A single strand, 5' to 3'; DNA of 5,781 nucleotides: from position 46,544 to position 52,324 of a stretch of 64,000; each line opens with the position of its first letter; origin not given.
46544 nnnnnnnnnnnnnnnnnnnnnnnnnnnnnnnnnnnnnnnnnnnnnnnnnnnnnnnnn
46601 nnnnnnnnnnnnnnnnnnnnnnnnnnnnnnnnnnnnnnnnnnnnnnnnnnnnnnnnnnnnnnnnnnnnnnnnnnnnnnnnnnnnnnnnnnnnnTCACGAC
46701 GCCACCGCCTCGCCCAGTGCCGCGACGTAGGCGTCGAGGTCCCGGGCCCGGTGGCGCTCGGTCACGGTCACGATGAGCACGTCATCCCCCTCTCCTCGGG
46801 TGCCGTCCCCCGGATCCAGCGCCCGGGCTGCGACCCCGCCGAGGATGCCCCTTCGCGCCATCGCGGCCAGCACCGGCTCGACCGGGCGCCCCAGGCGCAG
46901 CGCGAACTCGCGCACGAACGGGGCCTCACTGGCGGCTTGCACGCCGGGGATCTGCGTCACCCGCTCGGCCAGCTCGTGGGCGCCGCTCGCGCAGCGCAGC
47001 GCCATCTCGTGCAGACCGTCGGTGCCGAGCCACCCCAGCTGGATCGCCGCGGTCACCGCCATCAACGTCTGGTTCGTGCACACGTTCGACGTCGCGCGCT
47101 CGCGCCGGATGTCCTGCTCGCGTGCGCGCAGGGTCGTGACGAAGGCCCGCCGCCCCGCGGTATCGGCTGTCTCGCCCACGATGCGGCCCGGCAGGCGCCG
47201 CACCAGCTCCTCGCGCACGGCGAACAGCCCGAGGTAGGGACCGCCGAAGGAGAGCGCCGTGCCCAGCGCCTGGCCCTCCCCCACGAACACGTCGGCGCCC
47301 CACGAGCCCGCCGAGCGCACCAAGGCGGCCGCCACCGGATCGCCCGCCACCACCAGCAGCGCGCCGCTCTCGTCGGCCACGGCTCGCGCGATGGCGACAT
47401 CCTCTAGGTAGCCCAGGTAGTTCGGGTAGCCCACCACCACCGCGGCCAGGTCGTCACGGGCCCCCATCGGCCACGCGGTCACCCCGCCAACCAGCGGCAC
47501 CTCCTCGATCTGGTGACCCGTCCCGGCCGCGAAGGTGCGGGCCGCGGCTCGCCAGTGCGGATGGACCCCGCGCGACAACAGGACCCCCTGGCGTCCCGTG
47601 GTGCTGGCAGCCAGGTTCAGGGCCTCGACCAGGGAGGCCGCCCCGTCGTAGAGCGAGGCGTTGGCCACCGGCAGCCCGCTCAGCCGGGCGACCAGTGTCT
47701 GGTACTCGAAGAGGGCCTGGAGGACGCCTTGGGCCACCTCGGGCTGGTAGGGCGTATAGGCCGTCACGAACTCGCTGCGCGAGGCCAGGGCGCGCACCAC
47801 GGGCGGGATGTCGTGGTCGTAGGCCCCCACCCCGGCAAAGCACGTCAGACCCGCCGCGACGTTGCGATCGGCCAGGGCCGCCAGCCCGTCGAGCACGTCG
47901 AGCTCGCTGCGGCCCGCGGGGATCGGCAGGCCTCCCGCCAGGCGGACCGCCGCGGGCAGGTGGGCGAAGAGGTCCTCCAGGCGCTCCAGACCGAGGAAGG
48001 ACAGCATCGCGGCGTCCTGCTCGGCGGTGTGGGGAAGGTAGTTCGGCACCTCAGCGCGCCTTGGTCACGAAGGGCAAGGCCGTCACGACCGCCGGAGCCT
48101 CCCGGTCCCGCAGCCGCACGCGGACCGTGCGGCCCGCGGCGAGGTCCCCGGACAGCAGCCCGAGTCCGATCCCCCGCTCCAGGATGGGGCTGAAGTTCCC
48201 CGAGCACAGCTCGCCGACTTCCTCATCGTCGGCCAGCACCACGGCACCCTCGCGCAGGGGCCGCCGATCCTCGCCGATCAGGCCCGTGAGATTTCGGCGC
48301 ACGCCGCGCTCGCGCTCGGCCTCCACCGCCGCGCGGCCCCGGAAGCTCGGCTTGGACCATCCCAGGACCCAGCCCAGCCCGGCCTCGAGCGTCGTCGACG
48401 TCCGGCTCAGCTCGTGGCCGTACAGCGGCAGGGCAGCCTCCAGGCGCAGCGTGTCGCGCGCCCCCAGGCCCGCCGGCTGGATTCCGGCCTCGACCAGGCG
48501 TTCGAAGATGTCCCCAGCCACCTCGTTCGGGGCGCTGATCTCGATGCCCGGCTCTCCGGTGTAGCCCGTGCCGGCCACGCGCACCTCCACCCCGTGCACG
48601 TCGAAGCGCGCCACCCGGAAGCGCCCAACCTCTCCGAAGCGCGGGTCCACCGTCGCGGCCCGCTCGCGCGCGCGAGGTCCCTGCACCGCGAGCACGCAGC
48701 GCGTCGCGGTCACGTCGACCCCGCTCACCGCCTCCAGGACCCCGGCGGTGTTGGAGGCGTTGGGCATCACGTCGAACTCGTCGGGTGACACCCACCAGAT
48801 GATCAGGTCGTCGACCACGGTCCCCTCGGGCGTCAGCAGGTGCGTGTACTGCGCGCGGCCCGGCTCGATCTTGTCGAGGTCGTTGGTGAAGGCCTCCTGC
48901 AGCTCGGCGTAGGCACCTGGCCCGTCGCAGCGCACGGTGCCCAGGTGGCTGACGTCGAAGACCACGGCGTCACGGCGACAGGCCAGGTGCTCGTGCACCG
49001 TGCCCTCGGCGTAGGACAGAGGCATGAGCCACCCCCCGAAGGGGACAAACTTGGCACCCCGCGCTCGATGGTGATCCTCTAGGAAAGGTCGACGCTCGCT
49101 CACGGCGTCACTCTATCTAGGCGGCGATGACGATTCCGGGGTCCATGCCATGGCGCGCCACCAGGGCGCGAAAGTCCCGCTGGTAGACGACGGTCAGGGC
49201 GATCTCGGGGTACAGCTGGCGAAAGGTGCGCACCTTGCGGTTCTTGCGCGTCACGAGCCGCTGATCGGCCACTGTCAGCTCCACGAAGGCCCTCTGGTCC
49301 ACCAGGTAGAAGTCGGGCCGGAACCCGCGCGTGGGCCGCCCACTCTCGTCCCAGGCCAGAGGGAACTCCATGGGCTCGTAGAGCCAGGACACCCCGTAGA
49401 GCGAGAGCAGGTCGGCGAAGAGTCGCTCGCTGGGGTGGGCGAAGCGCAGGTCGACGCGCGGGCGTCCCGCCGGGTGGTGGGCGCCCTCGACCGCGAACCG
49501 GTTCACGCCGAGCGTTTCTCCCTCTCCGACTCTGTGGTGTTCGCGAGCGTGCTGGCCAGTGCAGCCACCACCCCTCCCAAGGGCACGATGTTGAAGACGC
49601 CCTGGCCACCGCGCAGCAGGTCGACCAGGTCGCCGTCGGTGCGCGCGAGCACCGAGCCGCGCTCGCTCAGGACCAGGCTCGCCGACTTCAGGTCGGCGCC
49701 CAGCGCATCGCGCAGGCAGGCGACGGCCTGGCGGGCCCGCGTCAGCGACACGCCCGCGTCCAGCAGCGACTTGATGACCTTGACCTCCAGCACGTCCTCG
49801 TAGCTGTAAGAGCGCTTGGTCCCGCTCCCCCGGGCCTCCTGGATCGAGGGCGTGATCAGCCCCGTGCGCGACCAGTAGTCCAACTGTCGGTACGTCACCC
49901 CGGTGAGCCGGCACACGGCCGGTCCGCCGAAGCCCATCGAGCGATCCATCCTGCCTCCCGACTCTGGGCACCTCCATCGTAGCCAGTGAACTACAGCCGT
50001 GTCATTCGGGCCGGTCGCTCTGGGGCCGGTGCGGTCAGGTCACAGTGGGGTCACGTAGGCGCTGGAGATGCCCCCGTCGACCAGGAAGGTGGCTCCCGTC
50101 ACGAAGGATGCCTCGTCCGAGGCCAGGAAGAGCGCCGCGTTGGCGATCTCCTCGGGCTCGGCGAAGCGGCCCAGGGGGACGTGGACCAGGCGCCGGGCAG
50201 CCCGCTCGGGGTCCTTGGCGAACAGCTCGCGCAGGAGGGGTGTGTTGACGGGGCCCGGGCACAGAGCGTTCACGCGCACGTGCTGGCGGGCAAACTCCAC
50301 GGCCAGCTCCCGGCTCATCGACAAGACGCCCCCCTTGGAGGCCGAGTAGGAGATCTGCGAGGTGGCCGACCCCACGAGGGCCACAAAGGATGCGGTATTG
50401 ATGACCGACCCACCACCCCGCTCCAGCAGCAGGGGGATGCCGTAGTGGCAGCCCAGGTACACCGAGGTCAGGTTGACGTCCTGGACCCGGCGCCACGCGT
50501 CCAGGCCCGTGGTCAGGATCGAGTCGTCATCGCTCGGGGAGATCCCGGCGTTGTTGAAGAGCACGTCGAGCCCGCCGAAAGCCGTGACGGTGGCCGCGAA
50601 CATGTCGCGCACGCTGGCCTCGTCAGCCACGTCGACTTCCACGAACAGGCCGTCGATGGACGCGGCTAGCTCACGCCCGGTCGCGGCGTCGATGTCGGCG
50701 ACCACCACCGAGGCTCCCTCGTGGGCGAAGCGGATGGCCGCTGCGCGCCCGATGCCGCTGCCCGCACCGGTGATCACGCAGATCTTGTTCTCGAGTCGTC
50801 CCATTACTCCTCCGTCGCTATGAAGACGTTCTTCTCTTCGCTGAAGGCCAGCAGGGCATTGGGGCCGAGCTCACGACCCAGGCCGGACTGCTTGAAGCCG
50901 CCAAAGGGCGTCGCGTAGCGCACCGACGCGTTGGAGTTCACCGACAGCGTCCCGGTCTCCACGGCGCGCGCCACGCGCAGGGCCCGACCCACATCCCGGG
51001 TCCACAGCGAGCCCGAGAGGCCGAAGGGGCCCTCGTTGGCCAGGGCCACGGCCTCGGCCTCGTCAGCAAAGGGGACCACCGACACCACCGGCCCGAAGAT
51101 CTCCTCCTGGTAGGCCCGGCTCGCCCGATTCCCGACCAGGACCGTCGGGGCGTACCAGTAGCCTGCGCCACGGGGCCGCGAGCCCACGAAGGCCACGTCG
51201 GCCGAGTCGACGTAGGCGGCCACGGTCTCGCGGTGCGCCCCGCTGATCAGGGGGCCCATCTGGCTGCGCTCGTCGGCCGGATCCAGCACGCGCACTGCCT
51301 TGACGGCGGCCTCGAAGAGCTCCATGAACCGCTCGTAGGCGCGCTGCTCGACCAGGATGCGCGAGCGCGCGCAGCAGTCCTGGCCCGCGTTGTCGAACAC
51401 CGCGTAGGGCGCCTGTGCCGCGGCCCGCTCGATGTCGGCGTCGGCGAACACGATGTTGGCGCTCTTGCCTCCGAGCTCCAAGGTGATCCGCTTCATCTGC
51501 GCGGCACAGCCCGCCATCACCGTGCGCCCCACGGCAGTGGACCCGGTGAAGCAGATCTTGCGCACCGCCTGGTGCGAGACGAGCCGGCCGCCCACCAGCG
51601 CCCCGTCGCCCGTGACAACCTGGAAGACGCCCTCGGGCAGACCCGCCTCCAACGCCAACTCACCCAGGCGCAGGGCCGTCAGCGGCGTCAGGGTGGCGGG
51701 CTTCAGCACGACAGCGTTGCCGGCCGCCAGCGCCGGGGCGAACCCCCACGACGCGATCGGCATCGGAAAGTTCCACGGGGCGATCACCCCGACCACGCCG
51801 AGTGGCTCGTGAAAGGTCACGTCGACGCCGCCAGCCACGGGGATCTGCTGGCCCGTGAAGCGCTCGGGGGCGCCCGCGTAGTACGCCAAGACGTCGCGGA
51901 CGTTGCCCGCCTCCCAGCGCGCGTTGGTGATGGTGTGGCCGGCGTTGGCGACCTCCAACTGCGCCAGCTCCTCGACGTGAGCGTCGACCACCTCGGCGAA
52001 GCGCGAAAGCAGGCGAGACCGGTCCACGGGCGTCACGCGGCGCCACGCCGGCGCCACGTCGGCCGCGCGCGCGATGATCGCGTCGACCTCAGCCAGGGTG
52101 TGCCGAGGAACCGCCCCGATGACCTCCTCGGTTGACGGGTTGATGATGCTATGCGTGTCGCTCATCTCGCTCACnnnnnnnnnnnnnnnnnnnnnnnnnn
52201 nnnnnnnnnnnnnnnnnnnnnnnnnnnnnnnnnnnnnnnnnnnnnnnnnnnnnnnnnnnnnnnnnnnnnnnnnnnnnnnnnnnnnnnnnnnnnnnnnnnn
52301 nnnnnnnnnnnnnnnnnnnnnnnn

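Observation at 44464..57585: Candidate integrated amine (ethanolamine) to gamma-Glu-Gly to glycine-cleavage pathway cluster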

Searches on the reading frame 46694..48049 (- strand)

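Call 4: search_protein_families(library=pfam, proteins=[window:46694-48049:-])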
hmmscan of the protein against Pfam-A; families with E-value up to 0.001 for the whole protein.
window:46694-48049:- (451 aa): 1 family
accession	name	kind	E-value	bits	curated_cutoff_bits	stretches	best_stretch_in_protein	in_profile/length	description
PF02347.22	GDC-P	-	1.5e-103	347.4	26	1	3-367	2-364/429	Glycine cleavage system P-protein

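Call 7: search_protein_families(library=ncbifam, proteins=[window:46694-48049:-], max_evalue=0.01)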
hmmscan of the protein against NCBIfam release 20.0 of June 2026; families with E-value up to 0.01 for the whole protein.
window:46694-48049:- (451 aa): 5 families
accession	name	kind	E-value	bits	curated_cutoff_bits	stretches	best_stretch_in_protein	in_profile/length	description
NF001696.0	PRK00451.1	equivalog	9.1e-152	506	364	1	3-449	3-446/447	aminomethyl-transferring glycine dehydrogenase subunit GcvPA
TIGR00461.1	gcvP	equivalog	4.5e-66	223.2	859.2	1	9-366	7-360/939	aminomethyl-transferring glycine dehydrogenase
NF003346.0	PRK04366.1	equivalog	6.6e-11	41.6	441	1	49-388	56-392/487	aminomethyl-transferring glycine dehydrogenase subunit GcvPB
TIGR01976.1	am_tr_V_VC1184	hypoth_equivalog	0.0032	16.8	352.35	1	209-299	168-252/401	cysteine desulfurase-like protein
TIGR01452.1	PGP_euk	subfamily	0.0043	16.5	201.95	1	116-235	51-165/279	phosphoglycolate/pyridoxal phosphate family phosphatase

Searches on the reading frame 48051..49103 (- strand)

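Call 3: search_protein_families(library=pfam, proteins=[window:48051-49103:-])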
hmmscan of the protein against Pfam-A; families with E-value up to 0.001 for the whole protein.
window:48051-49103:- (350 aa): 2 families
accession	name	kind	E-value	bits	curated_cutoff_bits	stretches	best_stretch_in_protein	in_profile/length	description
PF01571.26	GCV_T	-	1.6e-74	250.9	25.6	1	8-246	1-255/255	Aminomethyltransferase folate-binding domain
PF08669.17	GCV_T_C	-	1.6e-16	60.4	25.9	1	270-346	1-79/80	Glycine cleavage T-protein C-terminal barrel domain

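Call 7: search_protein_families(library=ncbifam, proteins=[window:48051-49103:-], max_evalue=0.01)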
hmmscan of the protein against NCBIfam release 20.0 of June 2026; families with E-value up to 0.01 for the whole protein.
window:48051-49103:- (350 aa): 8 families
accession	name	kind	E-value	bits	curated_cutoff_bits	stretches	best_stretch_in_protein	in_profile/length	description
NF001567.0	PRK00389.1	subfamily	3.5e-105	351.9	300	1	4-348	4-355/359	glycine cleavage system aminomethyltransferase GcvT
TIGR00528.1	gcvT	equivalog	4.9e-78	262.6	235.85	1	8-347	6-361/362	glycine cleavage system aminomethyltransferase GcvT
NF010093.0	PRK13579.1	equivalog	1.2e-77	261.2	459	1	8-348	14-366/371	glycine cleavage system aminomethyltransferase GcvT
NF053776.1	TmaoDeMthMsil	equivalog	5e-44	151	1100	1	16-329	398-734/763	trimethylamine N-oxide demethylase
TIGR01372.1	soxA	subfamily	7.7e-39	133.2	1164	1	3-346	607-987/996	sarcosine oxidase subunit alpha family protein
NF009133.0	PRK12486.1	equivalog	7.3e-24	84.3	410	1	35-342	43-365/369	dimethylsulfoniopropionate demethylase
NF047885.1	VanMgalDeMLigM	equivalog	7.7e-11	41.6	580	1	36-208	36-229/461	vanillate/3-O-methylgallate O-demethylase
NF047633.1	SyrngDmethDesA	equivalog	5.8e-10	38.3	800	1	37-208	38-228/453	syringate O-demethylase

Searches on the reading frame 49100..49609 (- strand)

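Call 3: search_protein_families(library=pfam, proteins=[window:49100-49609:-])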
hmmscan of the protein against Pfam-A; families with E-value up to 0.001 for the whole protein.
window:49100-49609:- (169 aa): 0 families

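Call 7: search_protein_families(library=ncbifam, proteins=[window:49117-49560:-], max_evalue=0.01)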
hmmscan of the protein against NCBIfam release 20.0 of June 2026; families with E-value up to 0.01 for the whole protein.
window:49117-49560:- (147 aa): 0 families

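Call 8: search_protein_families(library=pfam, proteins=[window:49117-49560:-], max_evalue=1)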
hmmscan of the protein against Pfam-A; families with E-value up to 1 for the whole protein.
window:49117-49560:- (147 aa): 1 family
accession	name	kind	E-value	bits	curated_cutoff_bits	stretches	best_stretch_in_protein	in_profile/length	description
PF02078.22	Synapsin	-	0.25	12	23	1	74-94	64-84/103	Synapsin, N-terminal domain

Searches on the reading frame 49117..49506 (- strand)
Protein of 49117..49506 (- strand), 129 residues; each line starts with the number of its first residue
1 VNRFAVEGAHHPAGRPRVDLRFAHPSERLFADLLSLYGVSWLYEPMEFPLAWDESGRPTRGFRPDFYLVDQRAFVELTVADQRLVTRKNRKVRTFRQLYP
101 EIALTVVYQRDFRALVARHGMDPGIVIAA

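Call 58: search_solved_structures(query=window:49117-49506:-, max_evalue=1)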
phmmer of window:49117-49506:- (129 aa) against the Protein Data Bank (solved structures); distinct sequences matched with E-value up to 1: 0.

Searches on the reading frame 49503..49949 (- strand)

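Call 7: search_protein_families(library=ncbifam, proteins=[window:49503-49949:-], max_evalue=0.01)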
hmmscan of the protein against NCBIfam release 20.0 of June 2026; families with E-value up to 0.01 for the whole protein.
window:49503-49949:- (148 aa): 5 families
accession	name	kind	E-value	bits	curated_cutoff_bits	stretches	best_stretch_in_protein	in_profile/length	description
NF047375.1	HeatShock_HspR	equivalog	1e-05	25.4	105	1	13-74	10-68/92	heat shock protein transcriptional repressor HspR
TIGR02044.1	CueR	equivalog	7.7e-05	22.8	147.4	1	11-81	5-72/127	Cu(I)-responsive transcriptional regulator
NF053740.1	TransRegTnrAGPos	equivalog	0.0001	22.4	140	1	12-76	18-78/108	hypothetical protein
TIGR01950.1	SoxR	equivalog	0.00087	19.1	116.9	1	12-80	7-71/142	redox-sensitive transcriptional activator SoxR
NF041849.1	trans_regNmlR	equivalog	0.006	16.6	175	1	12-80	6-71/117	stress response transcriptional regulator NmlR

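Call 8: search_protein_families(library=pfam, proteins=[window:49503-49949:-], max_evalue=1)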
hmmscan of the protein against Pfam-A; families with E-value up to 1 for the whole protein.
window:49503-49949:- (148 aa): 2 families
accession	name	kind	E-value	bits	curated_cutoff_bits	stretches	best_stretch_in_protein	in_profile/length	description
PF13411.12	MerR_1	-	3.8e-14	53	21.6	1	11-75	5-65/69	MerR HTH family regulatory protein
PF00376.29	MerR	-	4.7e-05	23.5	28.2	1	12-36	5-29/38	MerR family regulatory protein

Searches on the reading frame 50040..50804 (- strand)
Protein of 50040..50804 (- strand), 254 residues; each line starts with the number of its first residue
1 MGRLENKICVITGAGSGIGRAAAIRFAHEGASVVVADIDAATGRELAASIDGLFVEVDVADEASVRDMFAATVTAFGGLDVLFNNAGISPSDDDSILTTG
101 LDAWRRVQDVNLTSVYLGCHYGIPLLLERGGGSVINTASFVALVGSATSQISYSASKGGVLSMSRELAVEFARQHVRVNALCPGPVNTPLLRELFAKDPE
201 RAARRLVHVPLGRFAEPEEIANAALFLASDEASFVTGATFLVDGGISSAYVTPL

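Call 3: search_protein_families(library=pfam, proteins=[window:50040-50804:-])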
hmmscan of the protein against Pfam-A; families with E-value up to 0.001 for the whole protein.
window:50040-50804:- (254 aa): 3 families
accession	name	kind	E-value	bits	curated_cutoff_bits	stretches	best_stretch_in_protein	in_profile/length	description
PF13561.12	adh_short_C2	-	4.6e-68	229.7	27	1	13-246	1-235/236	Enoyl-(Acyl carrier protein) reductase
PF00106.31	adh_short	-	2.7e-49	167.8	26.6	1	7-197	1-193/195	short chain dehydrogenase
PF23441.1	SDR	-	0.00017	21.5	27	1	155-246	165-255/258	SDR-like rossmann domain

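Call 7: search_protein_families(library=ncbifam, proteins=[window:50040-50804:-], max_evalue=0.01)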
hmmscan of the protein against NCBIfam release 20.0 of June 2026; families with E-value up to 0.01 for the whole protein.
window:50040-50804:- (254 aa): 235 families (the best 25 are shown)
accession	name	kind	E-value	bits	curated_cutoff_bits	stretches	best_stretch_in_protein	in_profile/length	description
NF004713.0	PRK06057.1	equivalog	8.4e-132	438.3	404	1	2-254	5-257/257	3-oxoacyl-ACP reductase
NF004791.0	PRK06138.1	equivalog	1.8e-76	256.8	312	1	3-247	2-250/252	SDR family oxidoreductase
NF005559.1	PRK07231.1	subfamily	4.3e-74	249.2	215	1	3-246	1-247/249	glucose 1-dehydrogenase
NF004818.0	PRK06172.1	equivalog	9.1e-71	238.1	336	1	3-246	4-250/253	SDR family oxidoreductase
NF005681.0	PRK07478.1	subfamily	3.9e-67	226.3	267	1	1-247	1-250/254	SDR family oxidoreductase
NF052558.1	MBtsdlDhBudC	equivalog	7.2e-67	225.6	270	1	5-249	2-244/250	meso-2,3-butanediol dehydrogenase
NF053701.1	CsHdxCHCADhChcB2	equivalog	2e-65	220.7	350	1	4-247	1-243/245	cis-4-hydroxycyclohexanecarboxylate dehydrogenase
NF005469.0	PRK07063.1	equivalog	6.7e-60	202.8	306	1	1-250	2-258/260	SDR family oxidoreductase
NF004198.0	PRK05653.1-3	equivalog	1.1e-59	201.8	296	1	3-246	4-246/248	3-oxoacyl-ACP reductase FabG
NF005473.0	PRK07069.1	equivalog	1.7e-58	198.3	339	1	2-248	6-261/262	SDR family oxidoreductase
NF005067.0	PRK06484.1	equivalog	2.4e-58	198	713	1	5-248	8-253/524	short chain dehydrogenase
NF009466.0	PRK12826.1-2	subfamily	6.2e-58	196.2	222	1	5-246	2-244/248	3-oxoacyl-ACP reductase FabG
NF006366.0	PRK08589.1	equivalog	4.1e-57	193.5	386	1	1-251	1-256/272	SDR family oxidoreductase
NF052562.1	RADHDNL4305835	equivalog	6.3e-57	192.9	400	1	2-247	3-250/252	NADP-dependent (R)-specific alcohol dehydrogenase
NF006493.1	PRK08936.1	subfamily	2e-56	191.2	420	1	4-247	5-251/261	glucose-1-dehydrogenase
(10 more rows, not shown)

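Call 79: search_solved_structures(query=window:50040-50804:-, max_evalue=1e-40)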
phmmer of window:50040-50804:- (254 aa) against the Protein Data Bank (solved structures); distinct sequences matched with E-value up to 1e-40: 61 (the best 60 are shown).
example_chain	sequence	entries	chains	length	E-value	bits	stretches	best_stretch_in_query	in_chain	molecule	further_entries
4wec_A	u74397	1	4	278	1.1e-106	359.2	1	3-254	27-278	Short chain dehydrogenase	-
4ni5_A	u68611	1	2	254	6.8e-56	192.9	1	3-247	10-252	Oxidoreductase, short-chain dehydrogenase/reductase family protein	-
4nbu_A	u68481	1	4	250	9.3e-51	176.1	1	1-246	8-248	3-oxoacyl-(Acyl-carrier-protein) reductase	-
5x8h_A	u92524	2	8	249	1.2e-49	172.4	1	1-247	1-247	Short-chain dehydrogenase reductase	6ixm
5f1p_A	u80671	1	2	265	2.7e-49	171.3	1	1-247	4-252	PtmO8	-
5itv_A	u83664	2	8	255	5.4e-49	170.3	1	4-247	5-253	Dihydroanticapsin 7-dehydrogenase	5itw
4dqx_A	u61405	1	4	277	7e-49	169.9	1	4-247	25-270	Probable oxidoreductase protein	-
8pa1_A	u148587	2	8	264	9e-48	166.3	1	1-251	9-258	Oxidoreductase, short-chain dehydrogenase/reductase family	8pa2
3tox_A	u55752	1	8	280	2.5e-47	164.8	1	1-247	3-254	Short chain dehydrogenase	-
7djs_A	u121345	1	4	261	4.5e-47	164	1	4-247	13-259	SDR family oxidoreductase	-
7vdo_D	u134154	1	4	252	5.6e-47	163.7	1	3-247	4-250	3-alpha-(Or 20-beta)-hydroxysteroid dehydrogenase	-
7ejj_A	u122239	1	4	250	7e-47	163.4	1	3-247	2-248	3-alpha-(Or 20-beta)-hydroxysteroid dehydrogenase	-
8y7r_A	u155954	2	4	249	1.2e-46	162.6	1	4-247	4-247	NAD(P)-dependent dehydrogenase (Short-subunit alcohol dehydrogenase family)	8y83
2d1y_A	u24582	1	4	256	2.4e-46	161.6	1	1-251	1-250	hypothetical protein TT0321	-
7ejh_A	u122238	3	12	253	3.6e-46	161.1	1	3-247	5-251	3-alpha-(Or 20-beta)-hydroxysteroid dehydrogenase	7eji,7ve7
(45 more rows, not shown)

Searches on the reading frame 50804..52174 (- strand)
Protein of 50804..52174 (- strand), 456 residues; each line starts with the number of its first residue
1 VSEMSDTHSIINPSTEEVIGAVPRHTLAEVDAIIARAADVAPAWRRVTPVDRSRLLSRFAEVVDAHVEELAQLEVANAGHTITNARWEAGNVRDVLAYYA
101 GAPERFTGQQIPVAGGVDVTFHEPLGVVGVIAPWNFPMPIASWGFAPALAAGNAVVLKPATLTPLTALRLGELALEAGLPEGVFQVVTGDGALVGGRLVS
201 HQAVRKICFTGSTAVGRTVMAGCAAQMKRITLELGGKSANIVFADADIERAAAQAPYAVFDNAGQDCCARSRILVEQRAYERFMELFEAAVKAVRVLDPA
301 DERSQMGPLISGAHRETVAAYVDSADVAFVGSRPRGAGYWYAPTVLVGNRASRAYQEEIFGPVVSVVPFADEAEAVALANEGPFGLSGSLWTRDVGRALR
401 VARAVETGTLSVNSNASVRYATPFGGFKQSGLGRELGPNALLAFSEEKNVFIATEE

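Call 3: search_protein_families(library=pfam, proteins=[window:50804-52174:-])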
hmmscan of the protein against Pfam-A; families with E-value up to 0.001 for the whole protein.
window:50804-52174:- (456 aa): 1 family
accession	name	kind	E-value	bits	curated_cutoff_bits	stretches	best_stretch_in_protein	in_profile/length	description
PF00171.27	Aldedh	-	1.3e-153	512.3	23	1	6-450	7-461/461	Aldehyde dehydrogenase family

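Call 7: search_protein_families(library=ncbifam, proteins=[window:50804-52174:-], max_evalue=0.01)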
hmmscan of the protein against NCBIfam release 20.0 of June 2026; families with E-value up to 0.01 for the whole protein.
window:50804-52174:- (456 aa): 43 families (the best 25 are shown)
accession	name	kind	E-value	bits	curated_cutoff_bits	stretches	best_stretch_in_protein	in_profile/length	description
NF010000.0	PRK13473.1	subfamily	7e-128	427.2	615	1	5-453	16-473/475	aminobutyraldehyde dehydrogenase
TIGR01804.1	BADH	equivalog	9.6e-127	423.3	668.6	1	5-448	12-467/467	betaine-aldehyde dehydrogenase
TIGR02299.1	HpaE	equivalog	3.3e-126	421.7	638.35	1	3-455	13-479/488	5-carboxymethyl-2-hydroxymuconate semialdehyde dehydrogenase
NF045735.1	PaDhStyDPseudo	equivalog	8.9e-120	400.6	850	1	5-453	17-482/483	phenylacetaldehyde dehydrogenase StyD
NF009725.0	PRK13252.1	equivalog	1.8e-119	399.4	593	1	5-454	21-481/488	betaine-aldehyde dehydrogenase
NF006916.0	PRK09407.1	equivalog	1e-111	374.2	521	1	5-450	33-490/526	succinic semialdehyde dehydrogenase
NF045736.1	PaDhStyDRhodo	equivalog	5.3e-111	371.5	800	1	6-452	18-477/479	phenylacetaldehyde dehydrogenase StyD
TIGR01780.1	SSADH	subfamily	1.4e-105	353.8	646.35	1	11-439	2-439/448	succinate-semialdehyde dehydrogenase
TIGR03216.1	OH_muco_semi_DH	equivalog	3.5e-101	339.2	693.25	1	8-452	16-479/481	2-hydroxymuconic semialdehyde dehydrogenase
TIGR03374.1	ABALDH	equivalog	4.8e-101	338.9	909.3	1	6-437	16-456/472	aminobutyraldehyde dehydrogenase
NF007352.0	PRK09847.1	equivalog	7.8e-99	331.4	850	1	5-455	34-494/495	aldehyde dehydrogenase PuuC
NF042993.1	AlphKGSA_gudD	equivalog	1.1e-98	331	770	1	3-452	16-480/481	alpha-ketoglutaric semialdehyde dehydrogenase GucD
NF050026.1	AcaldDHExaC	equivalog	7.7e-96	321.7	900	1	11-453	36-494/503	acetaldehyde dehydrogenase ExaC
TIGR04284.1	aldehy_Rv0768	hypoth_equivalog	9e-96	321.7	775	1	5-450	14-476/480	aldehyde dehydrogenase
NF052305.1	DioxValDhHalo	equivalog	6.5e-94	315.5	750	1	2-451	16-480/483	2,5-dioxovalerate dehydrogenase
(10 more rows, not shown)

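Call 80: search_solved_structures(query=window:50804-52165:-, max_evalue=1e-100)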
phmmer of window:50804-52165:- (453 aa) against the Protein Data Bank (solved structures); distinct sequences matched with E-value up to 1e-100: 3.
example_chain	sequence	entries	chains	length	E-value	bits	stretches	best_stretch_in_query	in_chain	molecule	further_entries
4o6r_A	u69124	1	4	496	4.7e-104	352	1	4-449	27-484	Aldehyde Dehydrogenase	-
4go4_A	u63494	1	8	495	5.2e-103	348.6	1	4-450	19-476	Putative gamma-hydroxymuconic semialdehyde dehydrogenase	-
4go3_A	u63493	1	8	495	5.6e-103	348.5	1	4-450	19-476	Putative gamma-hydroxymuconic semialdehyde dehydrogenase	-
